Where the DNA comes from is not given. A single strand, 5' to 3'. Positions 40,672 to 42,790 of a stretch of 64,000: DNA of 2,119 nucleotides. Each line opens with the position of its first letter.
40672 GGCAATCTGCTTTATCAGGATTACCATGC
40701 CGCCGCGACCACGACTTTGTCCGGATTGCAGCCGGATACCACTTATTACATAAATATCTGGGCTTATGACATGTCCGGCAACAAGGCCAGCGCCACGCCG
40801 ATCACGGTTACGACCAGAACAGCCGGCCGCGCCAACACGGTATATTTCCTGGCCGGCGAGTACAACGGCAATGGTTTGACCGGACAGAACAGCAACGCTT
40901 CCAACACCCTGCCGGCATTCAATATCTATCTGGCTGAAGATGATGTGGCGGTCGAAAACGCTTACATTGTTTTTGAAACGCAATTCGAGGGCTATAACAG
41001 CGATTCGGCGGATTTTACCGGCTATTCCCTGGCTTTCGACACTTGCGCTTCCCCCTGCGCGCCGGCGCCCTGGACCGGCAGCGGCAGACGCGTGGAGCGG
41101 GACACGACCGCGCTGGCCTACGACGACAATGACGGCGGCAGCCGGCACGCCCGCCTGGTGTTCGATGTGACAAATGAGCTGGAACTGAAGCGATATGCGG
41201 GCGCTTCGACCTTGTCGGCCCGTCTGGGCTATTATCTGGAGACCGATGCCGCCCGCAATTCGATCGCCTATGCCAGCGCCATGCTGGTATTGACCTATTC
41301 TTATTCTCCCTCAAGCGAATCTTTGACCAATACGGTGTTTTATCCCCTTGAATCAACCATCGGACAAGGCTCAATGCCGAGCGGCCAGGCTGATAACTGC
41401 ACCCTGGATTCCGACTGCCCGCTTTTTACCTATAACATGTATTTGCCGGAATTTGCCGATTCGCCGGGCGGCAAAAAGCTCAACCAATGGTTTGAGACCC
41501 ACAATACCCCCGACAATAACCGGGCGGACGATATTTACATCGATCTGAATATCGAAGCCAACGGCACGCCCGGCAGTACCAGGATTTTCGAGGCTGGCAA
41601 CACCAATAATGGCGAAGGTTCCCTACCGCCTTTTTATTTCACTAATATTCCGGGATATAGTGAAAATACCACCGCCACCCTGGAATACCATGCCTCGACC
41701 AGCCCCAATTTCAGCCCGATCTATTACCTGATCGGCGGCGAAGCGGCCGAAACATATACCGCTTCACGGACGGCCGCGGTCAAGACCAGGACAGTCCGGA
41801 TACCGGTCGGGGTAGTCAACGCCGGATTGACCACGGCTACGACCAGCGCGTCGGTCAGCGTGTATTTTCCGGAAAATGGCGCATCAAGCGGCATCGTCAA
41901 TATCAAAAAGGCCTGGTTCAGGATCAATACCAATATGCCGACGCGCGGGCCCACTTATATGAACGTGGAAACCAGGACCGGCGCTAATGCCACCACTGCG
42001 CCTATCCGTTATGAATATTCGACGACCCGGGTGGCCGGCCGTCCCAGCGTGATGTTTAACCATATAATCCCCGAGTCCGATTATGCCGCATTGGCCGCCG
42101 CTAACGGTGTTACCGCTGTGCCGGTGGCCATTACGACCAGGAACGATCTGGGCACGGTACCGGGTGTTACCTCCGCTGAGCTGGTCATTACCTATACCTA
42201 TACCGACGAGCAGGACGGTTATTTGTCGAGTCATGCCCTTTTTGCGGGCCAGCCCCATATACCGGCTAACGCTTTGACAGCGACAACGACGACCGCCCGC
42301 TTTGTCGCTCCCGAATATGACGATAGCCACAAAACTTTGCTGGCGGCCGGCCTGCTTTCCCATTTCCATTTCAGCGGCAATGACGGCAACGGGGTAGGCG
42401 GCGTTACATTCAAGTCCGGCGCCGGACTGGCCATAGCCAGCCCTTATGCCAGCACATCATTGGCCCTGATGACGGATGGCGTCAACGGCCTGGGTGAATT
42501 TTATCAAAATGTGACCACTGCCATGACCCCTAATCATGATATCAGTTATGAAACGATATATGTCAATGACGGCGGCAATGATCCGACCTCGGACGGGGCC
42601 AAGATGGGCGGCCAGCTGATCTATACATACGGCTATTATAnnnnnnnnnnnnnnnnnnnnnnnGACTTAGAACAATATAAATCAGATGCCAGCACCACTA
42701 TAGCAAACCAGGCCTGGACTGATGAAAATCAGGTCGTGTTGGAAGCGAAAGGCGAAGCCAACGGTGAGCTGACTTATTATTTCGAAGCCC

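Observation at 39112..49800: Three ~3.56-kb super-repeats, each containing a ~600-aa array of domains I cannot assign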

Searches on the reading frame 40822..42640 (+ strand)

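Call 5: search_protein_families(library=pfam, proteins=[window:40822-42640:+], max_evalue=10)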
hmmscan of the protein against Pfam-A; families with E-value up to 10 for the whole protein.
window:40822-42640:+ (606 aa): 0 families

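Call 10: find_homologous_proteins(query=A1, max_evalue=0.001)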
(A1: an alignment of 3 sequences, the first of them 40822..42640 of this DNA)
Query A1 (3 sequences) (606 aa, profile of the alignment): 12 proteins with E <= 0.001 among 8000 candidates.
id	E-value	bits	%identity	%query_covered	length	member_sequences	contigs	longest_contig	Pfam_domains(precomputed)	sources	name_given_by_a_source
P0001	6.3e-181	621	43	86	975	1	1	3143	PF00041.28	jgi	-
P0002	7.4e-176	605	42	100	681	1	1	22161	-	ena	-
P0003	1.8e-164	567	40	100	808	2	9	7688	-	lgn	-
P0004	4.0e-163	563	42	99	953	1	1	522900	-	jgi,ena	-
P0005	1.2e-156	541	39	99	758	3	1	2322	-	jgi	jgi:hypothetical protein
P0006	9.4e-156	538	39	99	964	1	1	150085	-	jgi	jgi:hypothetical protein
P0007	1.9e-149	517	38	99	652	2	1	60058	-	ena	-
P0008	6.3e-144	499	39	99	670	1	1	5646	-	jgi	jgi:hypothetical protein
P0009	2.4e-141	491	48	60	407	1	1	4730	-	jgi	jgi:hypothetical protein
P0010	4.3e-117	410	37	100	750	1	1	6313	-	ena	-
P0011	3.8e-90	321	35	78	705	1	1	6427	PF00041.28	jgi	jgi:hypothetical protein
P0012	1.3e-71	260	30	100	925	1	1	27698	-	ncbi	-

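Call 11: search_solved_structures(query=A1, max_evalue=10, show_alignments=2)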
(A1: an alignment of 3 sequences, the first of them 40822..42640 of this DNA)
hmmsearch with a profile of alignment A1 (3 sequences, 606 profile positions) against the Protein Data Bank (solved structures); distinct sequences matched with E-value up to 10: 0.

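Call 21: find_homologous_proteins(query=A2, max_evalue=0.001)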
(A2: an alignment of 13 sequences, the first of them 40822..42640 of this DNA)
Query A2 (13 sequences) (606 aa, profile of the alignment): 12 proteins with E <= 0.001 among 8000 candidates.
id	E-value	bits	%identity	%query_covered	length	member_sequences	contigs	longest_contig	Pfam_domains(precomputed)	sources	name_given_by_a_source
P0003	4.1e-252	856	40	100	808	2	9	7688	-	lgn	-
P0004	5.5e-252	856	42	99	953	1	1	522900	-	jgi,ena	-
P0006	2.2e-245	834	39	99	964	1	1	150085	-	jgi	jgi:hypothetical protein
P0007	4.4e-242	823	38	99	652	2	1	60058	-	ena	-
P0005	3.6e-239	814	39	99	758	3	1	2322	-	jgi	jgi:hypothetical protein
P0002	4.7e-231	787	42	100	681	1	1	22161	-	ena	-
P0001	3.0e-229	781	43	86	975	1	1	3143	PF00041.28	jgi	-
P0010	7.5e-218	743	37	100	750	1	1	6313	-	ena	-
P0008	5.3e-216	737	39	99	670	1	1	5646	-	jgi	jgi:hypothetical protein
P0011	1.3e-204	699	35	78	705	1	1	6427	PF00041.28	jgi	jgi:hypothetical protein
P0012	1.9e-191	656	30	100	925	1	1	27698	-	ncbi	-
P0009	3.3e-143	497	48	60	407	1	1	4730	-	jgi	jgi:hypothetical protein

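Call 24: find_encoding_contigs(protein=P0012, flank=10000, max_places=3)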
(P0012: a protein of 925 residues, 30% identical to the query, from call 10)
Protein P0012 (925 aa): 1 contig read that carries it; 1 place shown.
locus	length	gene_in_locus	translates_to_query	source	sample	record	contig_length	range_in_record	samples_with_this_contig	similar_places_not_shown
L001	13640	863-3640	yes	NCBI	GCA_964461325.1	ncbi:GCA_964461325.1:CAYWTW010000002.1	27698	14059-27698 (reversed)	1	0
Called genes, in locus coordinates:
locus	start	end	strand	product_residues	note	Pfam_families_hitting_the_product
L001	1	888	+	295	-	?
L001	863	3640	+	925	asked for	-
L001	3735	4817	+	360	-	-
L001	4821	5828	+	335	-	-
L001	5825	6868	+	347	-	-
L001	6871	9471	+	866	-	PF19077:Big_13 (faint)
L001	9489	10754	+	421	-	PF02403:Seryl_tRNA_N, PF00587:tRNA-synt_2b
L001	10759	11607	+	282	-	-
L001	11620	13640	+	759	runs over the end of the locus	PF03734:YkuD, PF00768:Peptidase_S11, PF09587:PGA_cap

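Call 25: find_encoding_contigs(protein=P0004, flank=10000, max_places=2)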
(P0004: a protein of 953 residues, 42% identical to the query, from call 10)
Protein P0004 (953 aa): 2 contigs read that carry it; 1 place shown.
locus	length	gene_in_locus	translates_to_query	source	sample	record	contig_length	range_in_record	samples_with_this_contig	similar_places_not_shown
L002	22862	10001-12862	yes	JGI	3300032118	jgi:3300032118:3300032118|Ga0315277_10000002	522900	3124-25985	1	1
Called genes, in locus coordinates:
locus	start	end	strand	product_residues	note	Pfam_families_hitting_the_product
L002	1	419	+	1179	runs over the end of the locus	PF13884:Peptidase_S74, PF13948:DUF4215 (faint)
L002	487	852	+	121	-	PF05635:23S_rRNA_IVP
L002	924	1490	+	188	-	-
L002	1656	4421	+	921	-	PF13385:Laminin_G_3, PF02973:Sialidase (faint), PF00354:Pentaxin (faint), PF13385:Laminin_G_3, PF02210:Laminin_G_2 (faint), PF07953:Toxin_R_bind_N, PF13385:Laminin_G_3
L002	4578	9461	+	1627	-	-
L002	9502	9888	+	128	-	PF05635:23S_rRNA_IVP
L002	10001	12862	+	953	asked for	-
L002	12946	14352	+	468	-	PF04932:Wzy_C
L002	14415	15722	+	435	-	PF27218:MJ0043_C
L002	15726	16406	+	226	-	PF09335:VTT_dom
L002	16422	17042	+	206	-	PF07690:MFS_1, PF05977:MFS_3 (weak)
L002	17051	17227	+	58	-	PF08984:DUF1858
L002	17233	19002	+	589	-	PF14716:HHH_8, PF14520:HHH_5 (weak), PF14791:DNA_pol_B_thumb, PF02811:PHP (weak)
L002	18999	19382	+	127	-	PF04892:VanZ-LLP1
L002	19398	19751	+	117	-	PF18917:LiaI-LiaF-like_TM1, PF22570:LiaF-TM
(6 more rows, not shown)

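Call 26: find_encoding_contigs(protein=P0007, flank=10000, max_places=2)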
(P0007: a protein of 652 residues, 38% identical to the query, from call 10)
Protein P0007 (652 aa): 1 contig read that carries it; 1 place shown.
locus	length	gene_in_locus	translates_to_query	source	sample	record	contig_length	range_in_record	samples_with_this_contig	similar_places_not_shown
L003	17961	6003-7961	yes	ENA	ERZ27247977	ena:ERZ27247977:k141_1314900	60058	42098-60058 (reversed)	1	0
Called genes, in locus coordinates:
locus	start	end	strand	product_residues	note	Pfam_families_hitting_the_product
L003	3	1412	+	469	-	?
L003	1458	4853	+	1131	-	-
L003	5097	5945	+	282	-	-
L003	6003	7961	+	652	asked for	-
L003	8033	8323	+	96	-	PF01541:GIY-YIG, PF10544:T5orf172 (weak)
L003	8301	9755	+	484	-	PF04932:Wzy_C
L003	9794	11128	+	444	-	PF27218:MJ0043_C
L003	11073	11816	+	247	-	PF09335:VTT_dom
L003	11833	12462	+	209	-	PF07690:MFS_1, PF05977:MFS_3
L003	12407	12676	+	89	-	PF08984:DUF1858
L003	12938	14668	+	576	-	PF14716:HHH_8, PF14520:HHH_5, PF14791:DNA_pol_B_thumb, PF02811:PHP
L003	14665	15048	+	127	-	PF04892:VanZ-LLP1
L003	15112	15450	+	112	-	PF18917:LiaI-LiaF-like_TM1, PF22570:LiaF-TM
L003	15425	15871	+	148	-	PF01668:SmpB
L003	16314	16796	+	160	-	PF05198:IF3_N, PF00707:IF3_C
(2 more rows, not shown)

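Call 27: find_encoding_contigs(protein=P0002, flank=10000, max_places=2)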
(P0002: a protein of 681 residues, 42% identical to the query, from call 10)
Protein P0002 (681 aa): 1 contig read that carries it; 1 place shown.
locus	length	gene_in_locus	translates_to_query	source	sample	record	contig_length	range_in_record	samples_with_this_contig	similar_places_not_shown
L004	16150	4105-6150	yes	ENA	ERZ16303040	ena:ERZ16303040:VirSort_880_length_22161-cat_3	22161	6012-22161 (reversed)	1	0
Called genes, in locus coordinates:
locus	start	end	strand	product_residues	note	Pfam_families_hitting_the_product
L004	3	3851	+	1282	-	?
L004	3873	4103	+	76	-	-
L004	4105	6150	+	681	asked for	-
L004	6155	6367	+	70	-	-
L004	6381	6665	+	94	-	-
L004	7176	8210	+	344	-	-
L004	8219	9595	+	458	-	-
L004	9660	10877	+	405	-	-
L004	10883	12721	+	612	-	-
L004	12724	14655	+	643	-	-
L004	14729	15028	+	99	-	PF05257:CHAP (weak)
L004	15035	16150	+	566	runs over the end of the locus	-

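Call 33: predict_structure(alignment_id=A2)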
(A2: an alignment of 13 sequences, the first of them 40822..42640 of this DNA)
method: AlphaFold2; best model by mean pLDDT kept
length: 606 residues; sequences in the alignment: 13
mean_pLDDT: 85.1   pTM: 0.91
mean pLDDT of the five models: 85.1, 84.1, 84.1, 83.4, 80.1
residues with pLDDT >= 90: 295; 70-90: 227; 50-70: 77; < 50: 7
segments of 3 or more residues with pLDDT < 50: 262-264, 522-525
pLDDT, mean of each block of 10 residues (from residue 1): 91 86 91 94 96 78 75 93 92 79 65 93 92 94 82 96 90 92 83 81 90 72 85 69 79 73 59 87 87 68 88 90 96 79 94 83 95 73 95 88 65 94 93 94 73 97 89 91 86 91 90 83 57 93 88 75 94 94 74 88 92
secondary structure, 60 per line:
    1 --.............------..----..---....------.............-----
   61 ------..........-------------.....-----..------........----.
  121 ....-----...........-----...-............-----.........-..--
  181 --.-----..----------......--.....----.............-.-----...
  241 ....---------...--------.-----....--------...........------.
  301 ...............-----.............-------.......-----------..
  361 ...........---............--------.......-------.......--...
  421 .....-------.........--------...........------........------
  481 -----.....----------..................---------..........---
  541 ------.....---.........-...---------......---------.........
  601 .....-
elements in order: E3-15 E33-36 E43-55 E67-76 E90-94 E108-115 H120-124 E130-140 E146-148 E150-161 E167-175 E201-206 H209-213 E218-230 E238-244 E254-256 E271-274 E283-293 E300-315 E321-333 E341-347 E359-371 E375-386 E395-401 E409-415 H418-425 E433-441 E450-460 E467-474 E486-490 E504-518 E528-537 E547-551 E555-563 E577-582 E592-605

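Call 36: fold_search(model_id=the predicted structure, library=pdb)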
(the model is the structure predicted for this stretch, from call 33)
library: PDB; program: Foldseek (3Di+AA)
matches with E <= 10: 1614; with E <= 0.001: 98
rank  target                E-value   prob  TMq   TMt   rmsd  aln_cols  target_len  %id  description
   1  5x7o_A                1.5e-08  0.87  0.14  0.08  26.4       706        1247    9  Crystal structure of Paenibacillus sp. 598K alpha-1,6-glucosyltransferase (released 2017-07-26)
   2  9lwg_A                2.2e-08  1.00  0.16  0.16  15.1       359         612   13  Zebrafish ovum lysosomal peptide:N-glycanase (released 2025-12-24)
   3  9qxq                  3.4e-08  0.38  0.10  0.06  42.3       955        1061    6  native structure of full-length pesticidal protein Cry1Ca18 at pH9, from crystals formed in vivo (released 2026-02-11)
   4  1a6c                  8.2e-08  0.84  0.13  0.14  21.5       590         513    8  STRUCTURE OF TOBACCO RINGSPOT VIRUS (released 1998-07-15)
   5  9b8i                  1.0e-07  0.96  0.17  0.14  25.3       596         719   10  Cryo-EM structure of the E. coli cellulose synthase BcsB-BcsC fusion protein (released 2025-02-19)
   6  8beg_B                2.9e-07  0.47  0.12  0.12  42.6       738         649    8  Structure of Ig-like domains from PrgB (released 2022-11-30)
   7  4h3w_A                3.1e-07  0.99  0.16  0.27  23.3       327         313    8  Crystal structure of a putative secreted protein (BDI_1231) from Parabacteroides distasonis ATCC 8503 at 2.00 A resolu (released 2012-11-14)
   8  4h3w_B                3.8e-07  0.98  0.15  0.25  23.6       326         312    9  Crystal structure of a putative secreted protein (BDI_1231) from Parabacteroides distasonis ATCC 8503 at 2.00 A resolu (released 2012-11-14)
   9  7l2z_A                9.9e-07  0.87  0.16  0.16  25.1       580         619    9  Bacterial cellulose synthase BcsB hexamer (released 2021-03-24)
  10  7zgn_A                1.1e-06  0.77  0.16  0.18  27.2       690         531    9  Plant/insect N-glycan active PNGase (released 2022-09-07)
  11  9fmt_D                1.8e-06  0.89  0.17  0.16  25.6       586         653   11  Cryo-EM structure of the BcsB hexameric crown from the E. coli cellulose secretion macrocomplex (released 2024-10-16)
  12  5a59_A                2.7e-06  0.51  0.12  0.08  25.0       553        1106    7  The structure of GH101 E796Q mutant from Streptococcus pneumoniae TIGR4 in complex with T-antigen (released 2015-09-02)
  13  7l2z_C                6.3e-06  0.93  0.17  0.16  19.5       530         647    8  Bacterial cellulose synthase BcsB hexamer (released 2021-03-24)
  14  7kwb_B                8.6e-06  0.66  0.12  0.18  22.0       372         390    9  Surface glycan-binding protein B from Bacteroides thetaiotaomicron (released 2021-02-17)
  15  7zgn_B                1.6e-05  0.57  0.16  0.18  26.7       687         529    9  Plant/insect N-glycan active PNGase (released 2022-09-07)
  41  1png                  2.2e-04  0.84  0.17  0.28  14.3       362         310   15  CRYSTAL STRUCTURE OF PEPTIDE-N(4)-(N-ACETYL-BETA-D-GLUCOSAMINYL) ASPARAGINE AMIDASE AT 2.2 ANGSTROMS RESOLUTION (released 1994-11-30)
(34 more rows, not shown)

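Call 37: search_protein_representatives(alignment_id=A2)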
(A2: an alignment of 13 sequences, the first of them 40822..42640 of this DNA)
Query: 13 sequences, 593 profile positions. Proteins with E-value up to 0.001 (for the whole library): 212; up to 1e-10: 166; up to 1e-30: 120. The best 150 are listed.
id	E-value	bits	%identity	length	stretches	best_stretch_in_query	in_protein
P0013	0.0e+00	2852.0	-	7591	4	1-592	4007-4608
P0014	0.0e+00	2206.5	-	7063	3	1-592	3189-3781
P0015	0.0e+00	1475.0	-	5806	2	1-592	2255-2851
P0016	0.0e+00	1370.2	-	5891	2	1-592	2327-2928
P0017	0.0e+00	1365.4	-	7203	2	2-592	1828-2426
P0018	0.0e+00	1277.9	-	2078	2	1-592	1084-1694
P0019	0.0e+00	1032.5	-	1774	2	2-591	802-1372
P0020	0.0e+00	1031.6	-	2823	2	2-590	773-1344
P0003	1.3e-252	856.2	-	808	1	1-591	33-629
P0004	1.7e-252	855.8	-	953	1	1-592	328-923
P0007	1.4e-242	823.1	-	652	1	1-592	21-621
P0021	8.4e-234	794.1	-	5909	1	1-592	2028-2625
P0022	1.0e-233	793.9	-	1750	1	2-591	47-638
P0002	1.5e-231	786.7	-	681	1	2-592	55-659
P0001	9.4e-230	780.7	-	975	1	1-533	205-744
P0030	1.8e-212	723.7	-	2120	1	2-591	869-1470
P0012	6.0e-192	655.9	-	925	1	1-592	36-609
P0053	5.2e-189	646.2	-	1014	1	2-592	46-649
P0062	1.5e-171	588.5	-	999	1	1-590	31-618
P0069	1.6e-158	545.5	-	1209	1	2-591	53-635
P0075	5.7e-149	514.0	-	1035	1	1-590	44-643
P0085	9.8e-91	321.6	-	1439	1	2-591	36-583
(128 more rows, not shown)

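Call 39: find_related_loci(query=A2, collection=genome_contigs, flank=3000)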
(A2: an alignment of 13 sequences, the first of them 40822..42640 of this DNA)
Query A2 (606 aa) in genome_contigs; peptide patterns used: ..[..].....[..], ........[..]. (x = any residue, [..] = any of these).
47 stretches matched a pattern; 45 encode a relative of the query (tblastn E <= 1e-3); 43 distinct loci.
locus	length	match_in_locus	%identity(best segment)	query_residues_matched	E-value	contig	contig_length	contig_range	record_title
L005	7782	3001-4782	45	1-606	1e-157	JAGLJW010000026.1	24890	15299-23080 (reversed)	MAG: Candidatus Parcubacteria bacterium isolate RS_3_8 ROV157_3.bin.8.fa_26, whole genome shotgun sequence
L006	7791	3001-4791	46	3-605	3e-151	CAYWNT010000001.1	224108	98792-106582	MAG TPA_asm: uncultured Gammaproteobacteria bacterium isolate SRP077602_co7_178 genome assembly, contig: NODE_60_length_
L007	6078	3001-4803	45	3-605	6e-149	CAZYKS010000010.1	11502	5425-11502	MAG TPA_asm: uncultured Gammaproteobacteria bacterium isolate SRP214966_co3_413 genome assembly, contig: NODE_9171_lengt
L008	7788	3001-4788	45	3-605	9e-146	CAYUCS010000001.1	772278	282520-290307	MAG TPA_asm: uncultured Gammaproteobacteria bacterium isolate binchicken_co269_189 genome assembly, contig: NODE_1_lengt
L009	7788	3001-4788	43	3-605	4e-138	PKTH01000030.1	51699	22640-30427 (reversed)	MAG: Candidatus Parcubacteria bacterium isolate BM507 sc_333, whole genome shotgun sequence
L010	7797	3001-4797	43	3-605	1e-136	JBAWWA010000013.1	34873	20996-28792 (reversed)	MAG: bacterium isolate ELA025 MAG025_13, whole genome shotgun sequence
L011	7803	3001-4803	44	2-605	7e-134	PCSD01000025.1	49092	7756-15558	MAG: Candidatus Falkowbacteria bacterium CG23_combo_of_CG06-09_8_20_14_all_49_15 CG23_scaffold_254_c, whole genome shotg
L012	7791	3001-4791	42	3-605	4e-132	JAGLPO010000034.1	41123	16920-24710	MAG: Candidatus Parcubacteria bacterium isolate RS_8_12 ROV157_8.bin.12.fa_34, whole genome shotgun sequence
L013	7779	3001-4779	42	3-605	2e-131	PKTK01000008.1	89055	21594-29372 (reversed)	MAG: Candidatus Parcubacteria bacterium isolate BM705 sc_127, whole genome shotgun sequence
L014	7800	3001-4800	43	3-605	3e-131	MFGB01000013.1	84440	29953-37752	MAG: Candidatus Falkowbacteria bacterium RIFOXYA2_FULL_47_19 rifoxya2_full_scaffold_336, whole genome shotgun sequence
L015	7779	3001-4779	43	3-605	6e-140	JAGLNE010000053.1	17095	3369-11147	MAG: Candidatus Parcubacteria bacterium isolate RS_6_24 ROV157_6.bin.24.fa_53, whole genome shotgun sequence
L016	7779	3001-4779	44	3-605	1e-130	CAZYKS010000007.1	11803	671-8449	MAG TPA_asm: uncultured Gammaproteobacteria bacterium isolate SRP214966_co3_413 genome assembly, contig: NODE_8809_lengt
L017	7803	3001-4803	43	3-605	5e-134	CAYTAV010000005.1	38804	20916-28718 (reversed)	MAG TPA_asm: uncultured Gammaproteobacteria bacterium isolate binchicken_co22_29 genome assembly, contig: NODE_1101_leng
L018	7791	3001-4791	41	3-605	3e-127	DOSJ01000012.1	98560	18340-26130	MAG TPA_asm: Candidatus Falkowbacteria bacterium isolate UBA12426 contig_138, whole genome shotgun sequence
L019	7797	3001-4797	42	3-605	3e-127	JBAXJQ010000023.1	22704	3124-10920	MAG: Candidatus Falkowbacteria bacterium isolate ELA379 MAG379_23, whole genome shotgun sequence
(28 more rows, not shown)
